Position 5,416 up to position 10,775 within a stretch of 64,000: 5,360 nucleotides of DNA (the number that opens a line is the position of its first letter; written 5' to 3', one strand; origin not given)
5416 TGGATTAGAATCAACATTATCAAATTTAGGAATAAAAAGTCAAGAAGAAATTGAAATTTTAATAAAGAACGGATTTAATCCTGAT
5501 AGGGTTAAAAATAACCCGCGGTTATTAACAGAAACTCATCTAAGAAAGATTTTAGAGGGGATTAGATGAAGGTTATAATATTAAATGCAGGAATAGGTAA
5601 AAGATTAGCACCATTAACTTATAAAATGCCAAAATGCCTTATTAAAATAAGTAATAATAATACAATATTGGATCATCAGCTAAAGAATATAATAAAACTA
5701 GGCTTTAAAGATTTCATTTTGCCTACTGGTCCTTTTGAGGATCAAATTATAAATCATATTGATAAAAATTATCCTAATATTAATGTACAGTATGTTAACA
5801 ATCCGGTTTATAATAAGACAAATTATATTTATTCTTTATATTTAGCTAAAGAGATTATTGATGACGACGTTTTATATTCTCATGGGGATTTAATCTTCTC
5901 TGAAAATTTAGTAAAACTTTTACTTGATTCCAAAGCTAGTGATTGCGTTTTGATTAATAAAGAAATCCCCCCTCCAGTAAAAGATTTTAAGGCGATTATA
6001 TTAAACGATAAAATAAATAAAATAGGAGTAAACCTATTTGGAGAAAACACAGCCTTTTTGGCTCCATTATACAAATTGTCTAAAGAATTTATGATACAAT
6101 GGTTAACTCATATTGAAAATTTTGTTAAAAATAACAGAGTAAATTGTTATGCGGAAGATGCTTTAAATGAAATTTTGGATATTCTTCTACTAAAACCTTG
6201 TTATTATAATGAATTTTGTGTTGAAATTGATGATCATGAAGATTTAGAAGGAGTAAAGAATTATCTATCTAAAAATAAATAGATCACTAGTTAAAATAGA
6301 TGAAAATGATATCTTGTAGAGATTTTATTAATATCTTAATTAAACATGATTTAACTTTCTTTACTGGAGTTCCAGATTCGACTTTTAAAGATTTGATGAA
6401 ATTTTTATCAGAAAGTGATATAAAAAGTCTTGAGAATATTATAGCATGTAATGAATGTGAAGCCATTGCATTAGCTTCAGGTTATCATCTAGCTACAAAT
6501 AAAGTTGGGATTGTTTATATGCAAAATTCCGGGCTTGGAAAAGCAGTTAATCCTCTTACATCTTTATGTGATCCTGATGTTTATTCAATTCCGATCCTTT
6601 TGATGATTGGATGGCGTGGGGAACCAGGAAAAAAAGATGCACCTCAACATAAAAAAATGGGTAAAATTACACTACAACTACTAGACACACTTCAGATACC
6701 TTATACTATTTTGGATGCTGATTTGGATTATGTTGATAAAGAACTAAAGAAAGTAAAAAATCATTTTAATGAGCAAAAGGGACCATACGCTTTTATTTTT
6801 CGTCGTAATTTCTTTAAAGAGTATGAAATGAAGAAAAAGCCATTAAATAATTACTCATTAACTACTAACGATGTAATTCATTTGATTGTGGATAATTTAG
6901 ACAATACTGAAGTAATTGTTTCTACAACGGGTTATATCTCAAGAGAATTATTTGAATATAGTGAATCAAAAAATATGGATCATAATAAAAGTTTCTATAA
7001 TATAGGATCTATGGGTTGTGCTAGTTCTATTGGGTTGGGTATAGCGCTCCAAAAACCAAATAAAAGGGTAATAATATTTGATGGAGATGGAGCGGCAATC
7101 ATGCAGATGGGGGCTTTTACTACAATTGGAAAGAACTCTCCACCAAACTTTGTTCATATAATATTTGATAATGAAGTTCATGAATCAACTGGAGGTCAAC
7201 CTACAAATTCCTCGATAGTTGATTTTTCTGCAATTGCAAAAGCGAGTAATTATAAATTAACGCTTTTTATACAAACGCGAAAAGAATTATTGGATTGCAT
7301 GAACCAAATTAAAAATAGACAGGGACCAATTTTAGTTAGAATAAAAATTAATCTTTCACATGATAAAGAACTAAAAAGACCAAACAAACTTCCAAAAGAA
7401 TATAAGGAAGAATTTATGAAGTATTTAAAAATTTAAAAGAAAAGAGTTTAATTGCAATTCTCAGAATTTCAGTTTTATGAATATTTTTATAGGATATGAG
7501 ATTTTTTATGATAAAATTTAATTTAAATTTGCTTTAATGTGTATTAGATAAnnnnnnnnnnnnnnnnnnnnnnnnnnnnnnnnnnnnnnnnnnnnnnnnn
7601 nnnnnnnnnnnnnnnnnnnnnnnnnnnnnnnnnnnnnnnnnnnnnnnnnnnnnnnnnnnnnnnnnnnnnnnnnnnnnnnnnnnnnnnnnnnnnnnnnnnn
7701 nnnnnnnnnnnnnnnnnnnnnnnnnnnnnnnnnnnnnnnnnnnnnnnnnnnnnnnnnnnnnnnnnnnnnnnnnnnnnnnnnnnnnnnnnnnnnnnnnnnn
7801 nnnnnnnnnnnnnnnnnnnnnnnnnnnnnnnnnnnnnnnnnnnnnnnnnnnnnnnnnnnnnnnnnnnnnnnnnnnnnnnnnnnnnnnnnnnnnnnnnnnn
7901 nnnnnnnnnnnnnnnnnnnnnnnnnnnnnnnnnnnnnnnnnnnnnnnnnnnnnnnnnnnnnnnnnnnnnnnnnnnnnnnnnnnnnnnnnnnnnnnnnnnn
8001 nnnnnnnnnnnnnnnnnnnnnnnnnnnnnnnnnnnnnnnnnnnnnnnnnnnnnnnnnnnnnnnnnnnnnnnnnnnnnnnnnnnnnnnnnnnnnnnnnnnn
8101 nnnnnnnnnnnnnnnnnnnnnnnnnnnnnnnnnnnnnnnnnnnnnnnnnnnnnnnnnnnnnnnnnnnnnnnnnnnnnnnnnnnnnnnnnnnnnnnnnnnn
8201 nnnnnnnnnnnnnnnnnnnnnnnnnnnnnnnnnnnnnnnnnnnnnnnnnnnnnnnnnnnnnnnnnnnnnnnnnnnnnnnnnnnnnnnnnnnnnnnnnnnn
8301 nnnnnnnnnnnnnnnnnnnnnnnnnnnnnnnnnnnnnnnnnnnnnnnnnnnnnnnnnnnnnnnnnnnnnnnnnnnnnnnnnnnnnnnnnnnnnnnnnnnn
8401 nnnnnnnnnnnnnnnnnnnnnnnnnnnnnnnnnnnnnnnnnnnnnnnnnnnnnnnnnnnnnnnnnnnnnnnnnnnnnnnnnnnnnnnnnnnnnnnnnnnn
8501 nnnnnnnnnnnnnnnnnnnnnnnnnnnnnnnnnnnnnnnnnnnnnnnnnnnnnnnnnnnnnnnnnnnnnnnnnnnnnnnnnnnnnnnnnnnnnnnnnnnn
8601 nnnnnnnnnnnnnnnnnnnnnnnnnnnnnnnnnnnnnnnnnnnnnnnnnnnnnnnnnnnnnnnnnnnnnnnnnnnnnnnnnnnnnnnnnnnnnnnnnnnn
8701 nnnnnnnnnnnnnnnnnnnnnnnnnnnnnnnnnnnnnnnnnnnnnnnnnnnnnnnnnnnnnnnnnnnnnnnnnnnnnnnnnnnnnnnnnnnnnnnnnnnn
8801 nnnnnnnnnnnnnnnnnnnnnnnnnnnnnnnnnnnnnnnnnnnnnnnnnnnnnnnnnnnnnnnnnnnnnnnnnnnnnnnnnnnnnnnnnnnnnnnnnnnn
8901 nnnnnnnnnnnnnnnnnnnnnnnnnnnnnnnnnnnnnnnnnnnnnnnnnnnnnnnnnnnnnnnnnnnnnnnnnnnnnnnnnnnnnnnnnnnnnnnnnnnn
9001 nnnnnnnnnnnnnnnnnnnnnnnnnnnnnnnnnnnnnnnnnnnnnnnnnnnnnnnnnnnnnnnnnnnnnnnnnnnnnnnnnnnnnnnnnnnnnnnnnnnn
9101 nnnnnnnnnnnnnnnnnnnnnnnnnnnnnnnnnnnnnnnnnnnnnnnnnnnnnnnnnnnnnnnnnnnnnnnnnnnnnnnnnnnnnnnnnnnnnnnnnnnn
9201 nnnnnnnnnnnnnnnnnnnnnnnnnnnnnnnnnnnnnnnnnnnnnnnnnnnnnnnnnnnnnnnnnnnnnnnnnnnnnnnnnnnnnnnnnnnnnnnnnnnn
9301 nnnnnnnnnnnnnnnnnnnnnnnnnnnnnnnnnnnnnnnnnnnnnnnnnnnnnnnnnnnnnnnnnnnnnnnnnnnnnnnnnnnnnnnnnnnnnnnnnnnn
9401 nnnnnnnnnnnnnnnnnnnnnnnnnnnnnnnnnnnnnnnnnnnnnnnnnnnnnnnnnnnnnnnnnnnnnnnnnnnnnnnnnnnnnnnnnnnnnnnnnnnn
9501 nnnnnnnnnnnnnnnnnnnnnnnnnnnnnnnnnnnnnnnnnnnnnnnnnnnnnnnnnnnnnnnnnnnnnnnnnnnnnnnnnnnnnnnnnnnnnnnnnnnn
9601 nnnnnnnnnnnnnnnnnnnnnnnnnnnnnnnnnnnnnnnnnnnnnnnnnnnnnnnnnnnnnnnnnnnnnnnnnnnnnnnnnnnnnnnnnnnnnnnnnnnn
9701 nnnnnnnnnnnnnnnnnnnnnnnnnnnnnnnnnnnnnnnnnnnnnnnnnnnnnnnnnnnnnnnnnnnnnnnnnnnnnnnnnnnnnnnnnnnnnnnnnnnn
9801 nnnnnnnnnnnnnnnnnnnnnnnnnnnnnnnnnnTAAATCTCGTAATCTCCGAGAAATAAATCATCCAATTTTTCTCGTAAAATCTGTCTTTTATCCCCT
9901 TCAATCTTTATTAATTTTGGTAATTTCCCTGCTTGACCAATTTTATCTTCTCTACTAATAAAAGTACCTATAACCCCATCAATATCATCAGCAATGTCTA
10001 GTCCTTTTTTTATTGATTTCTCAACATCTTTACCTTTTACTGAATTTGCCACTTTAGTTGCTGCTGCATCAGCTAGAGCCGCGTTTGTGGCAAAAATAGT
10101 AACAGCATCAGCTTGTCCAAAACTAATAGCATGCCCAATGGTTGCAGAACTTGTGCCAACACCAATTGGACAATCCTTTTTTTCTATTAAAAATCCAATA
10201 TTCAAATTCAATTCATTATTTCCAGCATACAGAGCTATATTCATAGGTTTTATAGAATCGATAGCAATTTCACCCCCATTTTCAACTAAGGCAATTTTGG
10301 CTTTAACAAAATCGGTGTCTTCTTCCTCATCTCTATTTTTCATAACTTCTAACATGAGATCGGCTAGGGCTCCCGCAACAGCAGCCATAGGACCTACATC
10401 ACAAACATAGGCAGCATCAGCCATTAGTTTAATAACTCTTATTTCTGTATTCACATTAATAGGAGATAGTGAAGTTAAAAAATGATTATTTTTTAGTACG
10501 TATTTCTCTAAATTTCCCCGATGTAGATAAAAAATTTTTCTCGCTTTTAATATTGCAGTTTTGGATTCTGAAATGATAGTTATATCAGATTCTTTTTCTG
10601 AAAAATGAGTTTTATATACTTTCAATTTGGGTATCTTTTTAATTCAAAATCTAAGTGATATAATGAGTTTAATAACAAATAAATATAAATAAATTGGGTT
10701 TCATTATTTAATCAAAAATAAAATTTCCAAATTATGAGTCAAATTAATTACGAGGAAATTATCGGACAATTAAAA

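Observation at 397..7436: Phosphonate biosynthesis operon (ppm-ppd-Fe-ADH) with three cytidylyltransferase copies and a GlpT/UhpC-type transporter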

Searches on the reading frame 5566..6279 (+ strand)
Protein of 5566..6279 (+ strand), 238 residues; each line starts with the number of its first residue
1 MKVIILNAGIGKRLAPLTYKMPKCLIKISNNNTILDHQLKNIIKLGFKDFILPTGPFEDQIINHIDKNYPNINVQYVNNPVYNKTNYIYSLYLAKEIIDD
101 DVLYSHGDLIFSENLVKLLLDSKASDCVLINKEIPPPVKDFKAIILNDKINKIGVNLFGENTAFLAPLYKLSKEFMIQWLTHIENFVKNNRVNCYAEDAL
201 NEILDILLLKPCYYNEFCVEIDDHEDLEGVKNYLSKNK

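Call 5: search_protein_families(library=pfam, proteins=[window:5566-6279:+], max_evalue=0.01)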
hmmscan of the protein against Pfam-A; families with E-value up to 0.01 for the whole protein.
window:5566-6279:+ (238 aa): 1 family
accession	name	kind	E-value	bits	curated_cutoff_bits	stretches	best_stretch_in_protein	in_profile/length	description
PF00483.29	NTP_transferase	-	3.7e-12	46.8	21.2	1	2-122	1-124/245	Nucleotidyl transferase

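Call 6: search_protein_families(library=ncbifam, proteins=[window:5566-6279:+], max_evalue=0.001)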
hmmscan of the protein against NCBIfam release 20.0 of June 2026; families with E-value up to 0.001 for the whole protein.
window:5566-6279:+ (238 aa): 15 families
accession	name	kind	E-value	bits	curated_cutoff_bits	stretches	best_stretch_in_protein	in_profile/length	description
TIGR03992.1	Arch_glmU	subfamily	4.1e-19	68.7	292.1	1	1-135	1-131/393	bifunctional sugar-1-phosphate nucleotidylyltransferase/acetyltransferase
NF041313.1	UDPGP_AglF_Halo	equivalog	1.4e-17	64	400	1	1-126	1-125/234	UTP--glucose-1-phosphate uridylyltransferase AglF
NF041135.1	IPPtranDIPPsyn_Thcocales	equivalog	1.4e-13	50.6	580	1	1-157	1-149/419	bifunctional L-myo-inositol-1-phosphate cytidylyltransferase/CDP-L-myo-inositol myo-inositolphosphotransferase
TIGR01208.1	rmlA_long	equivalog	3.6e-12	45.9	320.25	1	2-135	1-136/353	glucose-1-phosphate thymidylyltransferase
NF041173.1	Sug_nt_acttase_Thmprot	equivalog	1e-10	41.1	600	1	1-210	1-203/405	bifunctional sugar-1-phosphate nucleotidylyltransferase/acetyltransferase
NF045761.1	NAMPUrTaseMurU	equivalog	4e-10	39.9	250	1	1-66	1-65/226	N-acetylmuramate alpha-1-phosphate uridylyltransferase MurU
TIGR01099.1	galU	equivalog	9.6e-07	28.6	326.8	1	1-69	2-69/261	UTP--glucose-1-phosphate uridylyltransferase GalU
NF049965.1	GlMnHpPGnyltfHddC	equivalog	1.2e-06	28.3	300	1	1-195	1-195/221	D-glycero-D-manno-heptose 1-phosphate guanosyltransferase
NF045697.1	MurNAcPUrMurU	equivalog_domain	2.9e-06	26.9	370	1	4-68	1-64/229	N-acetylmuramate alpha-1-phosphate uridylyltransferase MurU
NF052502.1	man1P_GTase_Rv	exception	4.5e-06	25.8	440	1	3-121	3-120/352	mannose-1-phosphate guanylyltransferase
TIGR02623.1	G1P_cyt_trans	equivalog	1.8e-05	24.3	300.25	1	1-69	1-67/255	glucose-1-phosphate cytidylyltransferase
TIGR02091.1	glgC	equivalog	2.7e-05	23.4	424.9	1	3-71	3-71/364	glucose-1-phosphate adenylyltransferase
TIGR01173.1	glmU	equivalog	3.5e-05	22.8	366.85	1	1-153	1-149/452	bifunctional UDP-N-acetylglucosamine diphosphorylase/glucosamine-1-phosphate N-acetyltransferase GlmU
TIGR03310.1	matur_MocA_YgfJ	equivalog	0.00027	21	186.45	1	3-109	2-100/188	molybdenum cofactor cytidylyltransferase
NF001947.0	PRK00725.1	subfamily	0.00041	19.2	470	1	3-71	19-87/426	glucose-1-phosphate adenylyltransferase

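Call 10: search_solved_structures(query=window:5566-6279:+, max_evalue=0.01, show_alignments=3)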
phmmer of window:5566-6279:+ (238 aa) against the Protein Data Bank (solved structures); distinct sequences matched with E-value up to 0.01: 11.
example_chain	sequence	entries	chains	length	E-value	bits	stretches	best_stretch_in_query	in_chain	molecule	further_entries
1jyk_A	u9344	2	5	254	3.6e-10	43.3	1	2-111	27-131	CTP:phosphocholine Cytidylyltransferase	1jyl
6pd1_A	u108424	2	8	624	5.7e-06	29.5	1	3-125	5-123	Nucleotidyl transferase/aminotransferase, class V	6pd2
2ggo_A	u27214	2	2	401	8.2e-05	25.7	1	1-201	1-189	401aa long hypothetical glucose-1-phosphate thymidylyltransferase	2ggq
5z09_A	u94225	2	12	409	0.00013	25.1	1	1-201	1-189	Dual sugar-1-phosphate nucleotidylyltransferase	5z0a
7x8j_A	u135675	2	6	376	0.0011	22.1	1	1-65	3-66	Mannose-1-phosphate guanylyltransferase 1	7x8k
8yre_D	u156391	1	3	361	0.0012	22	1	1-65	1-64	Mannose-1-phosphate guanylyltransferase 1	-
2xme_A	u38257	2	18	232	0.0016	21.5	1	1-119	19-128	CTP-INOSITOL-1-PHOSPHATE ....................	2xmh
7whr_B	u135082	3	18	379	0.0037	20.3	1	1-98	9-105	Nucleotidyl transferase family protein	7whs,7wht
4jd0_A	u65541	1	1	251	0.0048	20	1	3-166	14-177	Nucleotidyl transferase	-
4y7t_A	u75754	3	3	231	0.0077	19.3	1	1-67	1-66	Nucleotidyl transferase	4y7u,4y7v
4mnd_A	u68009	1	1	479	0.008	19.2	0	1-118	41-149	CTP L-myo-inositol-1-phosphate cytidylyltransferase/CDP-L-myo-inositol myo-inositolphospho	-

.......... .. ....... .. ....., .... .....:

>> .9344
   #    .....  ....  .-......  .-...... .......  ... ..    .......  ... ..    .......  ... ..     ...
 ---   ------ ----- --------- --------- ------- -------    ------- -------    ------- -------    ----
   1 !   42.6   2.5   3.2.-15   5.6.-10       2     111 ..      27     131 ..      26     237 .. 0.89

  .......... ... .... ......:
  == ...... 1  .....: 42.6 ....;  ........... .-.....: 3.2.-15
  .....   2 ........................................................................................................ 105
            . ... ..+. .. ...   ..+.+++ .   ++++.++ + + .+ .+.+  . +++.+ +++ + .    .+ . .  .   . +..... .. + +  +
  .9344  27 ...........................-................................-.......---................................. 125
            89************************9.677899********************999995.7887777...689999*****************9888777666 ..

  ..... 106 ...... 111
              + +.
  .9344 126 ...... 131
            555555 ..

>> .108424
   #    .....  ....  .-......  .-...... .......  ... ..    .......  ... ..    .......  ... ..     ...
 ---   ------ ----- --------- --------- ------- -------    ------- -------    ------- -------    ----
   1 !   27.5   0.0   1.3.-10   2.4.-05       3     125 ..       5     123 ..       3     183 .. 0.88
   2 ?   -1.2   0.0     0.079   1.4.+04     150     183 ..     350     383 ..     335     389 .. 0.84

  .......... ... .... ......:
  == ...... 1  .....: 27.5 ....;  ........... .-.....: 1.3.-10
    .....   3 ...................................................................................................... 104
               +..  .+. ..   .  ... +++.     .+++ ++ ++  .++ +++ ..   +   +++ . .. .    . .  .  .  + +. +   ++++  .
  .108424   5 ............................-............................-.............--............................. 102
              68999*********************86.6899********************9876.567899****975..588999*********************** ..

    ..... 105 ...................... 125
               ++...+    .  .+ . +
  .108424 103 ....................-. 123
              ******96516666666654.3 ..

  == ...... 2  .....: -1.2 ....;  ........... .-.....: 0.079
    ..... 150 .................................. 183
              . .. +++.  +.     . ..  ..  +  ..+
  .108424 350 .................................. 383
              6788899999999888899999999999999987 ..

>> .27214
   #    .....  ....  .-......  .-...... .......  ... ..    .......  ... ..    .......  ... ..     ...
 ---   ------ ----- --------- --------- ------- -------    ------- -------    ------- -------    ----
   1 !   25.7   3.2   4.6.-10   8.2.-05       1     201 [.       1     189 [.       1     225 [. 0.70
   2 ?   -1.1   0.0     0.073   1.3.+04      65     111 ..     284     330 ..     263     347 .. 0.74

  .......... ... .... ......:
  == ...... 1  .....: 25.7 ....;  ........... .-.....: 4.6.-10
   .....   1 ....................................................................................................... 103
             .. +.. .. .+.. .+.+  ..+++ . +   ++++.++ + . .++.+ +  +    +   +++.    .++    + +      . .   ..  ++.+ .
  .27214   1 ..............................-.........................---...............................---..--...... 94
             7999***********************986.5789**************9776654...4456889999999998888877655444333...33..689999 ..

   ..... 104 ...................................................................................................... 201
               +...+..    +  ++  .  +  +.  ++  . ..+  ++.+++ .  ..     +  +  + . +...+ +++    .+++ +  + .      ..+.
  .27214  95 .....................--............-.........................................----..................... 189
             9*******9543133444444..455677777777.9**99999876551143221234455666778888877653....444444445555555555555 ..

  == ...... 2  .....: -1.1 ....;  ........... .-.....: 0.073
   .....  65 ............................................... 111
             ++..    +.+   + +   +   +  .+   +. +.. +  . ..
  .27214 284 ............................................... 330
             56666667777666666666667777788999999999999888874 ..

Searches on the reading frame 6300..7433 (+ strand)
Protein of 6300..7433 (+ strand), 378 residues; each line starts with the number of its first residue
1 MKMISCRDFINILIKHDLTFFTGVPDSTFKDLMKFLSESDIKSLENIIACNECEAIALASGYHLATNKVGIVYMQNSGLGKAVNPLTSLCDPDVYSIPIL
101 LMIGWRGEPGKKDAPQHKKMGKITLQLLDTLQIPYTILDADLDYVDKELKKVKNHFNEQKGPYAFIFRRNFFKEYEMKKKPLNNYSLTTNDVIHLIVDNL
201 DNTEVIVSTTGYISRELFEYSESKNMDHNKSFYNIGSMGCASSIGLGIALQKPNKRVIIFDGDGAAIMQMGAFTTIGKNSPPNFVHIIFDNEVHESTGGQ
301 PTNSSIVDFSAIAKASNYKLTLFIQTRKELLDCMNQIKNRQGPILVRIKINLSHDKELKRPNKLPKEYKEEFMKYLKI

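Call 5: search_protein_families(library=pfam, proteins=[window:6300-7433:+], max_evalue=0.01)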
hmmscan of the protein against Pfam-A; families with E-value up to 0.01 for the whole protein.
window:6300-7433:+ (378 aa): 2 families
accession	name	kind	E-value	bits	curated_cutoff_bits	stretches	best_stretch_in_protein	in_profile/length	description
PF02775.26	TPP_enzyme_C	-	9.6e-17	61.6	21.9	1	231-347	23-150/151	Thiamine pyrophosphate enzyme, C-terminal TPP binding domain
PF02776.23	TPP_enzyme_N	-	1.9e-12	47.4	26.8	1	9-112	7-106/119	Thiamine pyrophosphate enzyme, N-terminal TPP binding domain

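Call 6: search_protein_families(library=ncbifam, proteins=[window:6300-7433:+], max_evalue=0.001)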
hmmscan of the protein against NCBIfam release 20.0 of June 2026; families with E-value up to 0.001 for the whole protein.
window:6300-7433:+ (378 aa): 40 families (the best 25 are shown)
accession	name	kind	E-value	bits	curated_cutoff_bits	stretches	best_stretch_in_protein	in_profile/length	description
TIGR03297.1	Ppyr-DeCO2ase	equivalog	2.5e-133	444.5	312.5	1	18-376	2-360/360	phosphonopyruvate decarboxylase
TIGR03846.1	sulfopy_beta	equivalog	2.2e-39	135.2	221.5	1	190-376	2-181/182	sulfopyruvate decarboxylase subunit beta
NF004813.0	PRK06163.1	equivalog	1.7e-28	99.7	240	1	187-376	13-196/202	hypothetical protein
TIGR03845.1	sulfopyru_alph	equivalog_domain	1e-23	84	147.95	1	10-171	5-159/160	sulfopyruvate decarboxylase subunit alpha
NF005228.0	PRK06725.1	equivalog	6.9e-13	47.6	991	2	5-106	18-114/571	acetolactate synthase large subunit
NF006016.1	PRK08155.1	equivalog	2.6e-12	46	870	1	130-292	307-464/554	acetolactate synthase large subunit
TIGR00118.1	acolac_lg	equivalog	5e-12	45.1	538.35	2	165-351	339-535/557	biosynthetic-type acetolactate synthase large subunit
NF006524.0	PRK08978.1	equivalog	5.9e-12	44.6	738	2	187-351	352-525/548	acetolactate synthase 2 catalytic subunit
NF004710.0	PRK06048.1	equivalog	1.9e-11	43.1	976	1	2-123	7-124/561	acetolactate synthase large subunit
TIGR04377.1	myo_inos_iolD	equivalog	6.1e-11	41.7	715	1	144-300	348-503/616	3D-(3,5/4)-trihydroxycyclohexane-1,2-dione acylhydrolase (decyclizing)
NF006203.0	PRK08327.1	equivalog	3e-10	39.2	456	1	186-296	386-493/571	thiamine pyrophosphate-requiring protein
NF005485.1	PRK07092.1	equivalog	3.2e-10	39.4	493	1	178-294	339-453/523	benzoylformate decarboxylase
NF006378.0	PRK08617.1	equivalog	8.1e-10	37.6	510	1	184-360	365-548/556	acetolactate synthase AlsS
NF006052.0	PRK08199.1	subfamily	1.2e-09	37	539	1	174-294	353-472/559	thiamine pyrophosphate protein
NF005860.0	PRK07789.1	equivalog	1.8e-09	36.5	881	1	12-107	43-134/615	acetolactate synthase large subunit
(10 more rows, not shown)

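Call 52: find_encoding_contigs(protein=window:6300-7433:+, flank=10000, max_places=3)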
Protein window:6300-7433:+ (378 aa): no gene with exactly this product is on record in the collection.

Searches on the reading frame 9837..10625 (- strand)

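Call 5: search_protein_families(library=pfam, proteins=[window:9837-10625:-], max_evalue=0.01)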
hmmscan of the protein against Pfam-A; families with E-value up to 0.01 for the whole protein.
window:9837-10625:- (263 aa): 0 families

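Call 6: search_protein_families(library=ncbifam, proteins=[window:9837-10625:-], max_evalue=0.001)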
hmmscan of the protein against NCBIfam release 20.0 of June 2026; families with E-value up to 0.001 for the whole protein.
window:9837-10625:- (263 aa): 4 families
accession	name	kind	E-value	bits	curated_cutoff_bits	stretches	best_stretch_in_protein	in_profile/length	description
NF003321.0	PRK04334.1-1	equivalog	1.2e-67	228.2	262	1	2-247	2-239/248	hypothetical protein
NF003324.0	PRK04334.1-4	equivalog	1e-55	189.2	275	1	4-248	2-235/238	hypothetical protein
NF003323.0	PRK04334.1-3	equivalog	2.1e-53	181.2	271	1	9-235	28-244/250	hypothetical protein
NF003322.0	PRK04334.1-2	equivalog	3.8e-22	78.7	290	1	72-199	86-206/295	hypothetical protein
